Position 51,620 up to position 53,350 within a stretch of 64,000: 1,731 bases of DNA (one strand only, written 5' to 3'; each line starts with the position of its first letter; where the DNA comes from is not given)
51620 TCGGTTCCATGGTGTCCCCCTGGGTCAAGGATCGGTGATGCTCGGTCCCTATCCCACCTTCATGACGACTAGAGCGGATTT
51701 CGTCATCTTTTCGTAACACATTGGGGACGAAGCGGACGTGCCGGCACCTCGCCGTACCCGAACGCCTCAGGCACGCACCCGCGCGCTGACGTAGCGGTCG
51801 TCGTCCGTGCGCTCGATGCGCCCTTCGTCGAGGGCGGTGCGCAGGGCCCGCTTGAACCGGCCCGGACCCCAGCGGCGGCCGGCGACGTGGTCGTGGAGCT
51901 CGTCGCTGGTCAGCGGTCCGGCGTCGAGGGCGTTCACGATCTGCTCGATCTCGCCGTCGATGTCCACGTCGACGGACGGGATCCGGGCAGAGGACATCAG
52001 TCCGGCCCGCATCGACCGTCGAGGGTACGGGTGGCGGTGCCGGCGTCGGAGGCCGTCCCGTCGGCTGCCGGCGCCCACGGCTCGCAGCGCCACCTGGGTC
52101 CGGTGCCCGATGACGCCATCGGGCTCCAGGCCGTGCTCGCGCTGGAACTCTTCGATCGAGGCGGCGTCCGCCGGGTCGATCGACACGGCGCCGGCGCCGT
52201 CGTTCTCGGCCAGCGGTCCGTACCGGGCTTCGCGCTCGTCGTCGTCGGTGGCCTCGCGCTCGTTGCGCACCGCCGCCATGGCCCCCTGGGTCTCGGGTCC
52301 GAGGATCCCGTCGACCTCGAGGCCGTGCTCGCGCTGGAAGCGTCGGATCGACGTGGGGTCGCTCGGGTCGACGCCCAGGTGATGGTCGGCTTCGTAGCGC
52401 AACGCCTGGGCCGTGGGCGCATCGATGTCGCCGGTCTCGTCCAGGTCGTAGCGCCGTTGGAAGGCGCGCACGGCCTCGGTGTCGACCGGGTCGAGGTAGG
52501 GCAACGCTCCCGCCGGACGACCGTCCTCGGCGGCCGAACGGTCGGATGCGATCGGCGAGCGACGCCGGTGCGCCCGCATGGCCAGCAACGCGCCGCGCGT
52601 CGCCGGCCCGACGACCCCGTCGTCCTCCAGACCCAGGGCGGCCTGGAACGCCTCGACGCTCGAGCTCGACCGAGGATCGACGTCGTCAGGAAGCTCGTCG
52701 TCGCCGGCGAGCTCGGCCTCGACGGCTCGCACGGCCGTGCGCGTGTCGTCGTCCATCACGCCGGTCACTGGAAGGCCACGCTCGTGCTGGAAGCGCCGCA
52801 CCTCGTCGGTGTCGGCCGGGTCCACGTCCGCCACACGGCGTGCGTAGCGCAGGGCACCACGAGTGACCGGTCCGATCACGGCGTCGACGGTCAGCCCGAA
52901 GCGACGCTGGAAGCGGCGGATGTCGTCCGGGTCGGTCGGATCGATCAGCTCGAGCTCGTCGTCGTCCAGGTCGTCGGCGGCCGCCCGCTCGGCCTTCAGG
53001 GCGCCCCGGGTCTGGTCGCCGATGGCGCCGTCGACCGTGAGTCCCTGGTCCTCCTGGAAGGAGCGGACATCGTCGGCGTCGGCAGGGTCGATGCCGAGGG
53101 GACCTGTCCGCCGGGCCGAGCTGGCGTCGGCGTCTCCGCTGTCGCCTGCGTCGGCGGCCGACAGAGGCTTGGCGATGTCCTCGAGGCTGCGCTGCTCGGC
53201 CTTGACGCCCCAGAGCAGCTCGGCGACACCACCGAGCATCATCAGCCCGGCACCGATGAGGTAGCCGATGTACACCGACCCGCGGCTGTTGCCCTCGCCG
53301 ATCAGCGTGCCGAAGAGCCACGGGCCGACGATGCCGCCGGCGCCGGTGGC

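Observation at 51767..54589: MFS transporter fused to seven peptidoglycan-binding-like repeats on the predicted cytoplasmic side, plus a terminal winged-helix-like module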

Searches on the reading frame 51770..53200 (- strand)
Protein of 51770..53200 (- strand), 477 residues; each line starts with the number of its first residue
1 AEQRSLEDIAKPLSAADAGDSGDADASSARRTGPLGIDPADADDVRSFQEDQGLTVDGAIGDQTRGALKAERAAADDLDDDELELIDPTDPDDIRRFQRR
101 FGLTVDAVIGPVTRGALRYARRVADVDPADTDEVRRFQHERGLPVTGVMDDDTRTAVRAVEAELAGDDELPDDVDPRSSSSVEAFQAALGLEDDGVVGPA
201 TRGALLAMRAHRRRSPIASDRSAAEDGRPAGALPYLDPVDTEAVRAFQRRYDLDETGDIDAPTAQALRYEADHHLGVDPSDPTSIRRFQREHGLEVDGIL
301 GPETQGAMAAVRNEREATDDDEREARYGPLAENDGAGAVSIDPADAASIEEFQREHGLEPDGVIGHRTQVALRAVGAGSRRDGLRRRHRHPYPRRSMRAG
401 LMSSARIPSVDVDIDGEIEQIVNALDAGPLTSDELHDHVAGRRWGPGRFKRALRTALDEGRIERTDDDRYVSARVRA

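Call 7: find_homologous_proteins(query=window:51770-53200:-, max_evalue=0.001)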
Query seq(477 aa) (477 aa): 89 proteins with E <= 0.001 among 8000 candidates.
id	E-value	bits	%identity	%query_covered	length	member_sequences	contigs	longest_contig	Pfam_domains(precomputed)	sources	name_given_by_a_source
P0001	2.4e-84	302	37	99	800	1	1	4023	PF09374.16,PF00083.31,PF01471.24,PF07690.22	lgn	-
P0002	7.9e-68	248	41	73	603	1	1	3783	PF09374.16,PF01471.24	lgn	-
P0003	2.9e-67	246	45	72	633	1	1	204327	PF09374.16,PF01471.24,PF16955.12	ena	-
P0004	1.0e-66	244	44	75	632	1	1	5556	PF09374.16,PF01471.24,PF16955.12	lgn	-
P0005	2.9e-66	243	40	73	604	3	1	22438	PF09374.16,PF01471.24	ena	-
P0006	6.1e-66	242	39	75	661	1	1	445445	PF09374.16,PF01471.24,PF16955.12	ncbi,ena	-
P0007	1.8e-65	240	49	60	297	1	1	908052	PF09374.16,PF01471.24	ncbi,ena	-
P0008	2.1e-65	240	45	75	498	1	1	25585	PF09374.16,PF01471.24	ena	-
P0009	3.9e-65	239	37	72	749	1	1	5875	PF09374.16,PF01471.24,PF16955.12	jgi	jgi:uncharacterized membrane protein/peptidoglycan hydrolase-like protein with peptidoglycan-binding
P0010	4.0e-64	236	46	72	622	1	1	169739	PF01471.24,PF16955.12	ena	-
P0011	4.3e-64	235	41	71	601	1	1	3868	PF09374.16,PF01471.24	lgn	-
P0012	4.8e-64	235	43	72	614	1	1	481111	PF09374.16,PF01471.24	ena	-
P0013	8.1e-64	235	44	75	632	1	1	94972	PF09374.16,PF01471.24,PF16955.12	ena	-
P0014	1.7e-63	233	44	75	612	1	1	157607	PF09374.16,PF01471.24,PF16955.12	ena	-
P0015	1.6e-61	227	43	72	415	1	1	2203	PF09374.16,PF01471.24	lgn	-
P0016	1.7e-61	227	40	73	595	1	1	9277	PF09374.16,PF01471.24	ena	-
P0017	1.0e-60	224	43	76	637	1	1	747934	PF09374.16,PF01471.24,PF16955.12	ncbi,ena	-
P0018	1.2e-59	221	40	72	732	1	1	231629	PF09374.16,PF01471.24,PF16955.12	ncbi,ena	-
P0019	1.7e-59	220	43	72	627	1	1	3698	PF09374.16,PF01471.24,PF23439.2,PF16955.12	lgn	-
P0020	1.8e-59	220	40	76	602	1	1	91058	PF01471.24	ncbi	-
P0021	4.6e-59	219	43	72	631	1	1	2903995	PF09374.16,PF01471.24,PF16955.12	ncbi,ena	-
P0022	7.9e-59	218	39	72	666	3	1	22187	PF09374.16,PF01471.24,PF16955.12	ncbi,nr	ncbi:MAG TPA: peptidoglycan-binding protein [Solirubrobacteraceae bacterium]|nr:peptidoglycan-bindin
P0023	5.9e-58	215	40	74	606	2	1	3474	PF09374.16,PF01471.24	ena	-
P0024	7.5e-58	215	40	72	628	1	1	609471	PF09374.16,PF01471.24,PF16955.12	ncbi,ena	-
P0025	2.0e-56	210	38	76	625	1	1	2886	PF09374.16,PF01471.24,PF16955.12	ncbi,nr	ncbi:MAG TPA: peptidoglycan-binding protein, partial [Solirubrobacteraceae bacterium]|nr:peptidoglyc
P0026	2.6e-56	210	43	71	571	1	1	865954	PF09374.16,PF14026.13,PF01471.24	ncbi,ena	-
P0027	7.7e-56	208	36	74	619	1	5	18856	PF01471.24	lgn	-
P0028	4.5e-55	206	38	71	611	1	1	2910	PF01471.24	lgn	-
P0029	8.8e-55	205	43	72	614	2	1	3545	PF09374.16,PF01471.24,PF16955.12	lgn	-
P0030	4.1e-54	203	37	72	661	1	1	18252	PF09374.16,PF01471.24,PF16955.12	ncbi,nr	ncbi:MAG TPA: peptidoglycan-binding protein [Solirubrobacteraceae bacterium]|nr:peptidoglycan-bindin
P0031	5.1e-54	202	35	77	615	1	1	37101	PF01471.24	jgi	jgi:peptidoglycan hydrolase-like protein with peptidoglycan-binding domain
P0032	1.0e-52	198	33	71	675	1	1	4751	PF09374.16,PF02245.22,PF01471.24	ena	-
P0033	1.1e-52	198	39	64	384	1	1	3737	PF09374.16,PF01471.24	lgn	-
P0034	8.5e-52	195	36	72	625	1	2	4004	PF09374.16,PF01471.24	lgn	-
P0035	2.3e-49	187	38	75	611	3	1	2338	PF09374.16,PF01471.24,PF16955.12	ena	-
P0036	4.1e-49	186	39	72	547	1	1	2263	PF01471.24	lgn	-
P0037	5.4e-49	186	37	75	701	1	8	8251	PF09374.16,PF01471.24,PF16955.12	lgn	-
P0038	5.4e-48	182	37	60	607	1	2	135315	PF09374.16,PF01471.24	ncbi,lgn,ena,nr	ncbi:MAG: peptidoglycan-binding protein [Actinomycetota bacterium]|nr:peptidoglycan-binding protein 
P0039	2.0e-47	181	39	72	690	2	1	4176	PF09374.16,PF01471.24,PF16955.12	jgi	jgi:uncharacterized membrane protein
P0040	1.4e-46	178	39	72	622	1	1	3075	PF09374.16,PF01471.24,PF16955.12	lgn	-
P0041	2.9e-36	144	42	46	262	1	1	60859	PF09374.16,PF01471.24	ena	-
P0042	3.6e-27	114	50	29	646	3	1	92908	PF00083.31,PF01471.24,PF07690.22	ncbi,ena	-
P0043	2.3e-19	88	34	49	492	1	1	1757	PF01471.24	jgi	jgi:uncharacterized membrane protein/peptidoglycan hydrolase-like protein with peptidoglycan-binding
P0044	2.0e-12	65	28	45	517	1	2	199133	PF09374.16,PF01471.24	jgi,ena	-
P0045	3.7e-12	64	32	38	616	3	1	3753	PF09374.16,PF08823.17,PF01471.24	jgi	jgi:peptidoglycan hydrolase-like protein with peptidoglycan-binding domain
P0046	1.8e-10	59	32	35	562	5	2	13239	PF09374.16,PF08823.17,PF01471.24,PF03020.23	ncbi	ncbi:MAG: peptidoglycan-binding protein [Solirubrobacteraceae bacterium]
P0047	2.0e-10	59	42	19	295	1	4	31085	PF09374.16,PF01471.24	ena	-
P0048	2.2e-10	58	39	27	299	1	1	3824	PF09374.16,PF01471.24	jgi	jgi:lysozyme family protein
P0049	4.5e-10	57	31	40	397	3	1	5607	PF09374.16,PF01471.24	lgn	-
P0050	6.3e-9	54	30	41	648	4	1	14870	PF09374.16,PF08823.17,PF01471.24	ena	-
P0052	1.4e-8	53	44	19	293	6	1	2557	PF09374.16,PF01471.24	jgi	jgi:hypothetical protein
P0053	1.4e-8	52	29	49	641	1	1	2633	PF09374.16,PF08823.17,PF01471.24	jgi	jgi:peptidoglycan hydrolase-like protein with peptidoglycan-binding domain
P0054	4.1e-8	51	26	50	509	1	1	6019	PF09374.16,PF01471.24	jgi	jgi:peptidoglycan hydrolase-like protein with peptidoglycan-binding domain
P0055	3.6e-7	48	30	44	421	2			PF09374.16,PF01471.24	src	-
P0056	8.1e-7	47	31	41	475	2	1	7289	PF09374.16,PF08823.17,PF01471.24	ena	-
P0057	1.3e-6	46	38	19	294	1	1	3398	PF09374.16,PF01471.24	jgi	jgi:cell wall-associated NlpC family hydrolase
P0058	1.5e-6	46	37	20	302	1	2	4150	PF09374.16,PF01471.24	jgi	jgi:peptidoglycan hydrolase-like protein with peptidoglycan-binding domain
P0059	2.0e-6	45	33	24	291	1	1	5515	PF09374.16,PF01471.24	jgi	jgi:peptidoglycan hydrolase-like protein with peptidoglycan-binding domain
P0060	4.0e-6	44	33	20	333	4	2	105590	PF09374.16,PF00877.26,PF01471.24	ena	-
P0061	4.1e-6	44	31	23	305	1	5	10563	PF09374.16,PF01471.24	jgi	jgi:peptidoglycan hydrolase-like protein with peptidoglycan-binding domain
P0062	4.1e-6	44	31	23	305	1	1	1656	PF09374.16,PF01471.24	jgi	jgi:peptidoglycan hydrolase-like protein with peptidoglycan-binding domain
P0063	4.3e-6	44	28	43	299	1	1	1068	PF09374.16,PF01471.24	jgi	jgi:cell wall-associated NlpC family hydrolase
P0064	5.8e-6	44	33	19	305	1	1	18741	PF09374.16,PF01471.24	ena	-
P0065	7.2e-6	44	32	20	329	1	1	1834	PF09374.16,PF00877.26,PF01471.24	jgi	jgi:cell wall-associated NlpC family hydrolase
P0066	7.5e-6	43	32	19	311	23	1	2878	PF09374.16,PF01471.24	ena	-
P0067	1.0e-5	43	36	23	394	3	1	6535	PF09374.16,PF01471.24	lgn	-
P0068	1.0e-5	43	35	26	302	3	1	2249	PF09374.16,PF00877.26,PF01471.24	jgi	jgi:peptidoglycan DL-endopeptidase CwlO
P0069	1.3e-5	43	33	29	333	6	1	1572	PF09374.16,PF00877.26,PF01471.24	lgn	-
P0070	1.3e-5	43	38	19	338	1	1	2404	PF09374.16,PF00877.26,PF01471.24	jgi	jgi:peptidoglycan DL-endopeptidase CwlO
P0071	1.3e-5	43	31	34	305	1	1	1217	PF09374.16,PF01471.24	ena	-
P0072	1.4e-5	43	28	55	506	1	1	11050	PF09374.16,PF00959.25,PF01471.24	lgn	-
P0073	1.8e-5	42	37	20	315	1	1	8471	PF09374.16,PF01471.24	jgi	jgi:peptidoglycan hydrolase-like protein with peptidoglycan-binding domain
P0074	2.3e-5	42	31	36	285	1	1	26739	PF09374.16,PF01471.24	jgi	jgi:Putative peptidoglycan binding domain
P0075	3.7e-5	41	33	26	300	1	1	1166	PF09374.16,PF01471.24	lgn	-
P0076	5.3e-5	41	38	17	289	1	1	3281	PF09374.16,PF00877.26,PF01471.24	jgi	jgi:peptidoglycan hydrolase-like protein with peptidoglycan-binding domain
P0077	6.6e-5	40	30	32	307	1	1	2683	PF09374.16,PF01471.24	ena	-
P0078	9.0e-5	40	40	21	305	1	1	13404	PF09374.16,PF01471.24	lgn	-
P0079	9.1e-5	40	33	20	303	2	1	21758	PF09374.16,PF01471.24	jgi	jgi:peptidoglycan hydrolase-like protein with peptidoglycan-binding domain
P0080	1.6e-4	39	33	32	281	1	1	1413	PF09374.16,PF01471.24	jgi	jgi:lysozyme family protein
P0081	1.8e-4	39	33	21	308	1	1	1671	PF09374.16,PF01471.24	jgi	jgi:Putative peptidoglycan binding domain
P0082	2.1e-4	39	33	31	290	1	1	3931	PF09374.16,PF01471.24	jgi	jgi:peptidoglycan hydrolase-like protein with peptidoglycan-binding domain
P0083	2.2e-4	39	36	21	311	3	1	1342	PF09374.16,PF01471.24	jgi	jgi:peptidoglycan hydrolase-like protein with peptidoglycan-binding domain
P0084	2.4e-4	39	34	20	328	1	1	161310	PF09374.16,PF00877.26,PF01471.24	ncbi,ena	-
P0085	4.0e-4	38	37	17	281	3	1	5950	PF09374.16,PF01471.24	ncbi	-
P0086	4.5e-4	38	31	31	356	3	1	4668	PF09374.16,PF01471.24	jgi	-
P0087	4.9e-4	37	34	23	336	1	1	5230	PF09374.16,PF00877.26,PF01471.24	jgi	jgi:peptidoglycan DL-endopeptidase CwlO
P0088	5.1e-4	37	33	43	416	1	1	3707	PF09374.16,PF01471.24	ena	-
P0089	6.7e-4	37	34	19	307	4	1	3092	PF09374.16,PF01471.24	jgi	jgi:peptidoglycan hydrolase-like protein with peptidoglycan-binding domain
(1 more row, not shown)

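Call 9: search_protein_families(library=pfam, proteins=[P0001, P0042, P0003, P0006, P0021, P0002, P0026, P0032], max_evalue=0.01)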
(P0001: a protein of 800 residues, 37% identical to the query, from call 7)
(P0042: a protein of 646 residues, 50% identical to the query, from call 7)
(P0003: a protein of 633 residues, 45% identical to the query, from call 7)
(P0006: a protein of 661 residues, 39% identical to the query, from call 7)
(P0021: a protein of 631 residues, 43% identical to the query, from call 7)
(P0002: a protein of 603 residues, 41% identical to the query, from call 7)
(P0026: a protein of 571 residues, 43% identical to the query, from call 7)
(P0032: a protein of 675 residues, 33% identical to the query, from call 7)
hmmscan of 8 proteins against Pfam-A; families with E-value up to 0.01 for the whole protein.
P0001 (800 aa): 4 families
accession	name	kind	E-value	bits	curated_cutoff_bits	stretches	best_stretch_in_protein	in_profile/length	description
PF01471.23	PG_binding_1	-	4e-53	177.9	23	7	481-506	32-57/57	Putative peptidoglycan binding domain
PF09374.15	PG_binding_3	-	6.7e-25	87.5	24.6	1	485-512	5-37/76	Predicted Peptidoglycan domain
PF00083.30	Sugar_tr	-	2.8e-22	79.7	22.3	1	2-270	188-449/452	Sugar (and other) transporter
PF07690.21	MFS_1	-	2.9e-11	43.3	33.4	1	81-253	4-167/347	Major Facilitator Superfamily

P0042 (646 aa): 4 families
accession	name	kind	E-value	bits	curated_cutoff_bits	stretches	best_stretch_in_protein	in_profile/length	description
PF00083.30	Sugar_tr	-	2.2e-44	152.5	22.3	1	61-451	44-428/452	Sugar (and other) transporter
PF07690.21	MFS_1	-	4e-38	131.7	33.4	2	44-374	12-307/347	Major Facilitator Superfamily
PF01471.23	PG_binding_1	-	1.6e-16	60.7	23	2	549-579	27-57/57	Putative peptidoglycan binding domain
PF09374.15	PG_binding_3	-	0.00031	21.3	24.6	0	557-583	4-34/76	Predicted Peptidoglycan domain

P0003 (633 aa): 3 families
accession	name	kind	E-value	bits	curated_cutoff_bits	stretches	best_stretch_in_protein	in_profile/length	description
PF01471.23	PG_binding_1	-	4.6e-48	161.7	23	7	532-555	34-57/57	Putative peptidoglycan binding domain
PF09374.15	PG_binding_3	-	4.5e-08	33.6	24.6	0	535-577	6-50/76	Predicted Peptidoglycan domain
PF16955.11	OFeT_1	-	1.5e-06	28.5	26.9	1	14-234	5-201/207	Ferrous iron uptake permease, iron-lead transporter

P0006 (661 aa): 4 families
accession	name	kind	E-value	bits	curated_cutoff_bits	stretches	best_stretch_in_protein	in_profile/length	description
PF01471.23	PG_binding_1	-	4.5e-53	177.7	23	6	458-488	27-57/57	Putative peptidoglycan binding domain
PF09374.15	PG_binding_3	-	5.1e-10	39.9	24.6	0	565-587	17-41/76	Predicted Peptidoglycan domain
PF16955.11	OFeT_1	-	8e-06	26.1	26.9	1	7-235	3-203/207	Ferrous iron uptake permease, iron-lead transporter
PF10464.14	Peptidase_U40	-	0.0082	16.3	27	0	565-582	12-29/212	Peptidase U40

P0021 (631 aa): 5 families
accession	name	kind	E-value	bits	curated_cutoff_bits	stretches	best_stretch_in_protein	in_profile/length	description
PF01471.23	PG_binding_1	-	2e-46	156.4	23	5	476-506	27-57/57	Putative peptidoglycan binding domain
PF09374.15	PG_binding_3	-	1.3e-15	57.8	24.6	0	596-626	17-43/76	Predicted Peptidoglycan domain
PF16955.11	OFeT_1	-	2.1e-06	28.1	26.9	1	34-241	28-204/207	Ferrous iron uptake permease, iron-lead transporter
PF23439.1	DUF7124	-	0.00024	21.7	27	0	337-388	10-61/111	Domain of unknown function (DUF7124)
PF10464.14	Peptidase_U40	-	0.00078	19.6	27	0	289-346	14-65/212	Peptidase U40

P0002 (603 aa): 2 families
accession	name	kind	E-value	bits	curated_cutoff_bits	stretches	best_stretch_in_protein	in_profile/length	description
PF01471.23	PG_binding_1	-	3.7e-57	190.8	23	6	455-480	32-57/57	Putative peptidoglycan binding domain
PF09374.15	PG_binding_3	-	9.5e-17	61.4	24.6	1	353-380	2-33/76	Predicted Peptidoglycan domain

P0026 (571 aa): 3 families
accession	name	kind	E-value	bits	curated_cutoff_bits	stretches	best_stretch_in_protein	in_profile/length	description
PF01471.23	PG_binding_1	-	8.3e-49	164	23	7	353-383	27-57/57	Putative peptidoglycan binding domain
PF09374.15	PG_binding_3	-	1.2e-08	35.5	24.6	0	360-392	3-36/76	Predicted Peptidoglycan domain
PF14026.12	SCO4226-like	-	1.6e-05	25.4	28.5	0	348-375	47-74/76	Nickel responsive protein SCO4226-like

P0032 (675 aa): 3 families
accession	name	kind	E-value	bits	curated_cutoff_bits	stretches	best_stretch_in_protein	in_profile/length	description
PF02245.21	Pur_DNA_glyco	-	1e-50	172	27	1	14-158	1-136/181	Methylpurine-DNA glycosylase (MPG)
PF01471.23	PG_binding_1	-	9e-48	160.7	23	6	205-231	31-57/57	Putative peptidoglycan binding domain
PF09374.15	PG_binding_3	-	4.7e-06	27.1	24.6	0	207-238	2-38/76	Predicted Peptidoglycan domain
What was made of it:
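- One protein fuses the array to a cytoplasmic methylpurine-DNA glycosylase domain (P0032, call 9). One protein fuses the array to an MPG glycosylase domain (call 9).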

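Call 11: find_encoding_contigs(protein=P0007, flank=8000, max_places=3)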
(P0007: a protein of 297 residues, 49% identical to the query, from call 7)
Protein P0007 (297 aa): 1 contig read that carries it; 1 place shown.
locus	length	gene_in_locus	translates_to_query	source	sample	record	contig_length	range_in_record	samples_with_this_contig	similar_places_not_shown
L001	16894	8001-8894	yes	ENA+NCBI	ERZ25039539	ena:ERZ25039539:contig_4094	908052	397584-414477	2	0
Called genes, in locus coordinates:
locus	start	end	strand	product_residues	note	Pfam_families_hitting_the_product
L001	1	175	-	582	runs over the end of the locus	PF19291:TREH_N, PF00723:Glyco_hydro_15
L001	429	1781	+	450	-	PF00324:AA_permease, PF13520:AA_permease_2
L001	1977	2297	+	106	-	PF07498:Rho_N (weak)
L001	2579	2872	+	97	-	-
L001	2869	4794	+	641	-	PF07690:MFS_1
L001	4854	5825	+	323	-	PF01545:Cation_efflux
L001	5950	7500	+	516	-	PF00083:Sugar_tr, PF07690:MFS_1, PF12832:MFS_1_like (weak), PF07690:MFS_1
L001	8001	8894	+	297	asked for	PF01471:PG_binding_1 (weak), PF09374:PG_binding_3 (faint), PF01471:PG_binding_1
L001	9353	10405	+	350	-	PF14690:Zn_ribbon_ISL3, PF13542:HTH_Tnp_ISL3, PF01610:DDE_Tnp_ISL3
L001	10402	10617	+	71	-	PF01610:DDE_Tnp_ISL3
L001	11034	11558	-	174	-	PF01814:Hemerythrin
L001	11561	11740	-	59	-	-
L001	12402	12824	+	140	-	-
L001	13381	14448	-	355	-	PF02746:MR_MLE_N, PF13378:MR_MLE_C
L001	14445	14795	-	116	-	PF05199:GMC_oxred_C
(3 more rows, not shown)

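Call 12: find_encoding_contigs(protein=P0042, flank=8000, max_places=3)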
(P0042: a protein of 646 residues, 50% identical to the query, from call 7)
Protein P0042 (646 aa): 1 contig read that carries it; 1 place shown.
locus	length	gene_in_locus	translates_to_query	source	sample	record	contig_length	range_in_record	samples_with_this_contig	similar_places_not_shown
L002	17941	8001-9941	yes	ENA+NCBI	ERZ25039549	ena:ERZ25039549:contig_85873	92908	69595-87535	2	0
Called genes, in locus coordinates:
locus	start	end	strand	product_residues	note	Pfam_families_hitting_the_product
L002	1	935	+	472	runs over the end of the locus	PF07690:MFS_1, PF03137:OATP (weak)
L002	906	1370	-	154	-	PF01740:STAS, PF13466:STAS_2 (weak)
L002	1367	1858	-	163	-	PF01740:STAS, PF13466:STAS_2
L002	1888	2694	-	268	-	PF01590:GAF, PF13185:GAF_2, PF03861:ANTAR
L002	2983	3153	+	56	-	-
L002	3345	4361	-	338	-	PF01699:Na_Ca_ex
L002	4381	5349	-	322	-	PF01544:CorA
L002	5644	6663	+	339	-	PF03631:Virul_fac_BrkB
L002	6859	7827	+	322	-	PF01545:Cation_efflux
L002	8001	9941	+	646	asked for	PF00083:Sugar_tr, PF07690:MFS_1, PF01471:PG_binding_1 (faint)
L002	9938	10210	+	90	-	PF09374:PG_binding_3 (faint), PF01471:PG_binding_1 (weak)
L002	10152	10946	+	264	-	PF01471:PG_binding_1, PF09374:PG_binding_3 (faint), PF01471:PG_binding_1 (weak)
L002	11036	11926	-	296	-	PF09990:DUF2231, PF00355:Rieske, PF13806:Rieske_2, PF22543:Rieske_4 (weak)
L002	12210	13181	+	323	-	PF08240:ADH_N, PF16912:Glu_dehyd_C (weak), PF00107:ADH_zinc_N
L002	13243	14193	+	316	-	PF00296:Bac_luciferase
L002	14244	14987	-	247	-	PF01904:DUF72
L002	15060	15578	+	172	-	-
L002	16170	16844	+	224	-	-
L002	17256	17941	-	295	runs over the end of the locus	PF25872:HTH_77 (weak)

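Call 30: predict_structure(alignment_id=A3)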
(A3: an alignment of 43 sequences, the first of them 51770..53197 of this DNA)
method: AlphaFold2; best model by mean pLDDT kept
length: 476 residues; sequences in the alignment: 43
mean_pLDDT: 84.4   pTM: 0.71
mean pLDDT of the five models: 84.4, 83.5, 83.3, 83.0, 82.9
residues with pLDDT >= 90: 304; 70-90: 75; 50-70: 54; < 50: 43
segments of 3 or more residues with pLDDT < 50: 1-5, 15-18, 23-29, 392-408
pLDDT, mean of each block of 10 residues (from residue 1): 47 46 49 83 97 98 96 80 86 96 97 96 87 92 96 92 83 93 95 97 95 73 53 81 93 96 94 92 95 98 97 94 93 71 96 97 97 84 58 44 42 84 92 85 83 92 89 78
secondary structure, 60 per line:
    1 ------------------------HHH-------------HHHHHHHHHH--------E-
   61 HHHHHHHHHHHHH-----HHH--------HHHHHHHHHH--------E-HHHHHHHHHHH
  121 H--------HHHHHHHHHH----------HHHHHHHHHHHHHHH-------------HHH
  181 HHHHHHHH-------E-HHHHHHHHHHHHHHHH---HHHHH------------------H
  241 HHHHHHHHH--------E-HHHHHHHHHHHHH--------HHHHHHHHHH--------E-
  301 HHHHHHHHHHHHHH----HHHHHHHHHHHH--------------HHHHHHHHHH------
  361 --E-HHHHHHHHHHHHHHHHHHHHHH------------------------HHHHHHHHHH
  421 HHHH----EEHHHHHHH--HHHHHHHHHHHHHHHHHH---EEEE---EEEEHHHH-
elements in order: H41-50 H61-73 H90-99 H110-121 H130-139 H150-164 H178-188 H198-213 H217-221 H240-249 H260-272 H281-290 H301-314 H319-330 H345-354 H365-386 H411-424 H431-437 H440-457 E461-464 E468-471 H472-475
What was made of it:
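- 51965..52054 (-): Basic segment, largely predicted disordered (aa 846-875, pI 12), containing the conserved short motif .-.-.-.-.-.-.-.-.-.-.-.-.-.. In other clade members the motif reads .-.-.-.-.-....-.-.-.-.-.. pLDDT <50 at aa 856-872 (call 30).
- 51770..51964 (-): Terminal winged-helix module (aa 876-940), with the near-invariant W-G-P-G-R at the start of helix 3. AF2 secondary structure is H-b-H-H-b-b (call 30).
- On Winged-helix fold: The AF2 model shows H411-424, bridge, H431-437, H440-457, E461-464 and E468-471 in tail numbering (call 30).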
